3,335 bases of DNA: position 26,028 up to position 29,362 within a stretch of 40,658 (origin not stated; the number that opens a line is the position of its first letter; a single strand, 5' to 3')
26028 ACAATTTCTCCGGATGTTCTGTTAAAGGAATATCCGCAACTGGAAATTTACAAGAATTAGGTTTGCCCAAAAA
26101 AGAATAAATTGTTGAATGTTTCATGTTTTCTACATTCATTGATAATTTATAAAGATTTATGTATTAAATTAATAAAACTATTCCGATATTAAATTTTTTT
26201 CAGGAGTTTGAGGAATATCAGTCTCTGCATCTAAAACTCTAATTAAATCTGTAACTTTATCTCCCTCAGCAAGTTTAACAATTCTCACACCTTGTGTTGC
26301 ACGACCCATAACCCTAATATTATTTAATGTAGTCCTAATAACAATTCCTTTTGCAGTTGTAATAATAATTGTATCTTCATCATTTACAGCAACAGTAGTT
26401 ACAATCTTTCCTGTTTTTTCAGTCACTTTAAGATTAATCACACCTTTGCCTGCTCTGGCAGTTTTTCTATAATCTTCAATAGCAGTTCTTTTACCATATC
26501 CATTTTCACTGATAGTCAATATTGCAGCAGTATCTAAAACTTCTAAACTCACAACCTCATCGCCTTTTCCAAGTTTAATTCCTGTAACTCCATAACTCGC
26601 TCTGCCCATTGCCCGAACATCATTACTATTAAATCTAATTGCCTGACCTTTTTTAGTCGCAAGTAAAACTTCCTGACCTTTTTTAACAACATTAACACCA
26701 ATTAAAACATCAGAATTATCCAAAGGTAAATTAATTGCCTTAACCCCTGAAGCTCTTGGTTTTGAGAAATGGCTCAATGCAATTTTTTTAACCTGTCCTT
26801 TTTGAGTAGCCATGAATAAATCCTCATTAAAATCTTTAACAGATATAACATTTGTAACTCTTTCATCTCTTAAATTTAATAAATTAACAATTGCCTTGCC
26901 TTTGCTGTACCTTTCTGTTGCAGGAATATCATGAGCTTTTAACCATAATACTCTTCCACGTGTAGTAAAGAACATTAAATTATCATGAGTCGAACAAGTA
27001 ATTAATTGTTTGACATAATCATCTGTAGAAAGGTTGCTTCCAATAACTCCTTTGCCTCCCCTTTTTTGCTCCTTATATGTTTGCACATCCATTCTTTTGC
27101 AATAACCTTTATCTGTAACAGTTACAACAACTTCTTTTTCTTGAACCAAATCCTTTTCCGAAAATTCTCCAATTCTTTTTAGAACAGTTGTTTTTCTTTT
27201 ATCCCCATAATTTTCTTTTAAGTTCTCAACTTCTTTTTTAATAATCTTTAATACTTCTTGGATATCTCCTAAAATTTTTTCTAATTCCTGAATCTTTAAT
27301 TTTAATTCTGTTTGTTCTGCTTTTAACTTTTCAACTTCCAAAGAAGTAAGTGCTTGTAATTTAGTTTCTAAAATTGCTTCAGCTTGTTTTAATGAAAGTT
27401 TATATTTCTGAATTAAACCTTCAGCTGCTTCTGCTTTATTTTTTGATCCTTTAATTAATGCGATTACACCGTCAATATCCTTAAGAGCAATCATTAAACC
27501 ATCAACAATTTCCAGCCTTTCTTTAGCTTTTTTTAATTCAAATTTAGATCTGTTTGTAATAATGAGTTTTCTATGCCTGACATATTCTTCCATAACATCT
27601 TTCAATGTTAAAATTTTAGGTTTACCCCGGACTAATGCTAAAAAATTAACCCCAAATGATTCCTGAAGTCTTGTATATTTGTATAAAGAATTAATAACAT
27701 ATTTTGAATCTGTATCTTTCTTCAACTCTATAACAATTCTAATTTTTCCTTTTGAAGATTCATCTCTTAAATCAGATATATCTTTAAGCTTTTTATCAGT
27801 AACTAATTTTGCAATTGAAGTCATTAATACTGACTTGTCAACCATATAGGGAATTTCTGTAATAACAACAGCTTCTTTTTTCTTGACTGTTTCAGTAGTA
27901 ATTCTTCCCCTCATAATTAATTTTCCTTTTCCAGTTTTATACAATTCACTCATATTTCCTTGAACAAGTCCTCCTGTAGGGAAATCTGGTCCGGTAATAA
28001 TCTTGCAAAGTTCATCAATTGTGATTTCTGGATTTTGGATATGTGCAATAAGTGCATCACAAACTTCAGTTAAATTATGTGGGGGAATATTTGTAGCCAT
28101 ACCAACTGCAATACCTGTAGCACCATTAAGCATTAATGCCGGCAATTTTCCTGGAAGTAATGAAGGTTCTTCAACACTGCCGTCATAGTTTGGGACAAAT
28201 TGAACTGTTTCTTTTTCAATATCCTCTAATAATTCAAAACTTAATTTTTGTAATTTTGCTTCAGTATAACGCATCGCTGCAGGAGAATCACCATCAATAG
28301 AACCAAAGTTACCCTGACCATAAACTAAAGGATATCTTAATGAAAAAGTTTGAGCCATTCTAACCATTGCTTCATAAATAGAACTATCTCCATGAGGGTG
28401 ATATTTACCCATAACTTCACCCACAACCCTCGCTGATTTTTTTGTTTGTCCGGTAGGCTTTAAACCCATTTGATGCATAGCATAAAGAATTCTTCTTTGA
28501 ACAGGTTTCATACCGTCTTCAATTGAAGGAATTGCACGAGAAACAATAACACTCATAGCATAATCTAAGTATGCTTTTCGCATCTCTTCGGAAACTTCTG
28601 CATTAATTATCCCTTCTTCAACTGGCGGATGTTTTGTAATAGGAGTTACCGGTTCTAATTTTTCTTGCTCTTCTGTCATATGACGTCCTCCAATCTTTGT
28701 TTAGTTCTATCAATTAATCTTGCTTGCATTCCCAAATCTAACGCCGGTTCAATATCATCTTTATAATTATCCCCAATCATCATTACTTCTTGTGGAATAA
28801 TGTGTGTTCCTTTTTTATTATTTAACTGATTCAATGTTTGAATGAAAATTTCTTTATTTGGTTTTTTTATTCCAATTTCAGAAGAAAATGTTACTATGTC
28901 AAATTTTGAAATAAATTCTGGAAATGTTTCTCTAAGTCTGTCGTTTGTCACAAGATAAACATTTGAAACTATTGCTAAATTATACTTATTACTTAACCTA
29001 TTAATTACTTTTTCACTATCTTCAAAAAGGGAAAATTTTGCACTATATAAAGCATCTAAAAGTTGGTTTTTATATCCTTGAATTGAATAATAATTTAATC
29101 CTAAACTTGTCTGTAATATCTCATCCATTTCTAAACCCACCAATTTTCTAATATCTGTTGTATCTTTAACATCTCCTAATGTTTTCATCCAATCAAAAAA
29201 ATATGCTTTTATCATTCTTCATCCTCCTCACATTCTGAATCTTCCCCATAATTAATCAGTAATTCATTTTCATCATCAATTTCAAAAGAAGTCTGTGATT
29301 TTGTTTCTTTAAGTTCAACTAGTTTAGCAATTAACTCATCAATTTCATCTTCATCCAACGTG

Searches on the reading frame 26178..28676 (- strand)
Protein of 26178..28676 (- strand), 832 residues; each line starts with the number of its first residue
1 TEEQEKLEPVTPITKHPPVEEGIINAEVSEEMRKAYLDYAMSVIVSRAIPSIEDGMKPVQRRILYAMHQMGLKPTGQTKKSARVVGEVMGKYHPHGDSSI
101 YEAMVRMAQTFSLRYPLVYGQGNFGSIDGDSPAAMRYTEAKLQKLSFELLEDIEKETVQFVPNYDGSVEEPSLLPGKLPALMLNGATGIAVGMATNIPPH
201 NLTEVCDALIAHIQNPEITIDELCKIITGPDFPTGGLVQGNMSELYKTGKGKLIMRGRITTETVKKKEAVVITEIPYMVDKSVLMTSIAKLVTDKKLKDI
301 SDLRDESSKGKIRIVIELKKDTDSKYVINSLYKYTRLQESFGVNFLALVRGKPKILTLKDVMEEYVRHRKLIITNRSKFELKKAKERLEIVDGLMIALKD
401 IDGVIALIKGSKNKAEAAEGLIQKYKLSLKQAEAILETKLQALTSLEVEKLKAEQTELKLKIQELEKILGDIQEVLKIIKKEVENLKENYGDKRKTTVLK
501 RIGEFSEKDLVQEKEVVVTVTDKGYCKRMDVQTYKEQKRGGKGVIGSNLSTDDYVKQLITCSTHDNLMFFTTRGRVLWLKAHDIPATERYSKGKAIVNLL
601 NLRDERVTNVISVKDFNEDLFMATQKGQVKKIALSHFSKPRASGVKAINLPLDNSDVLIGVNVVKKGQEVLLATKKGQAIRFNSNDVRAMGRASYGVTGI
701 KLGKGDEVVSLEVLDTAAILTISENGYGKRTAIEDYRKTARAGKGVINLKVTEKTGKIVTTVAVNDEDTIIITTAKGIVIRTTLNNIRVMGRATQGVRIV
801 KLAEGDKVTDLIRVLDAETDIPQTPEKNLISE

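Call 51: search_protein_families(library=pfam, proteins=[window:26178-28676:-], max_evalue=0.001)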
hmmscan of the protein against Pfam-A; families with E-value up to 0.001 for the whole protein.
window:26178-28676:- (832 aa): 2 families
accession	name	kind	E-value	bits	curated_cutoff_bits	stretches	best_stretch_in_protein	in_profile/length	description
PF00521.26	DNA_topoisoIV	-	7.5e-161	536.2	31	1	47-483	1-431/432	DNA gyrase/topoisomerase IV, subunit A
PF03989.18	DNA_gyraseA_C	-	4.3e-72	237.8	27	6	668-714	1-47/48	DNA gyrase C-terminal domain, beta-propeller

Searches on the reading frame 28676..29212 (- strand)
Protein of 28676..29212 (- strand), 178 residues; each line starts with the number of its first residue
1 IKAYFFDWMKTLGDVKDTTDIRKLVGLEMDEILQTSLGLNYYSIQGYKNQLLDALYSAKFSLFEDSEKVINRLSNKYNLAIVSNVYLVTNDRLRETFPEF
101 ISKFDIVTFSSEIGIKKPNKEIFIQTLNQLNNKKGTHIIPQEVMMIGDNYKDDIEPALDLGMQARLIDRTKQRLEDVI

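Call 51: search_protein_families(library=pfam, proteins=[window:28676-29212:-], max_evalue=0.001)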
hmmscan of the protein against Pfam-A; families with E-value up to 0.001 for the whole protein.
window:28676-29212:- (178 aa): 3 families
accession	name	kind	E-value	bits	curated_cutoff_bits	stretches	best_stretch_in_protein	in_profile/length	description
PF13419.12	HAD_2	-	2e-14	54.5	23.8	1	17-164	33-175/178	Haloacid dehalogenase-like hydrolase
PF00702.32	Hydrolase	-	1.1e-12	49.2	26.4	1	58-159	95-189/191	haloacid dehalogenase-like hydrolase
PF13242.12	Hydrolase_like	-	2.2e-08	34.3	22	1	116-175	3-56/75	HAD-hyrolase-like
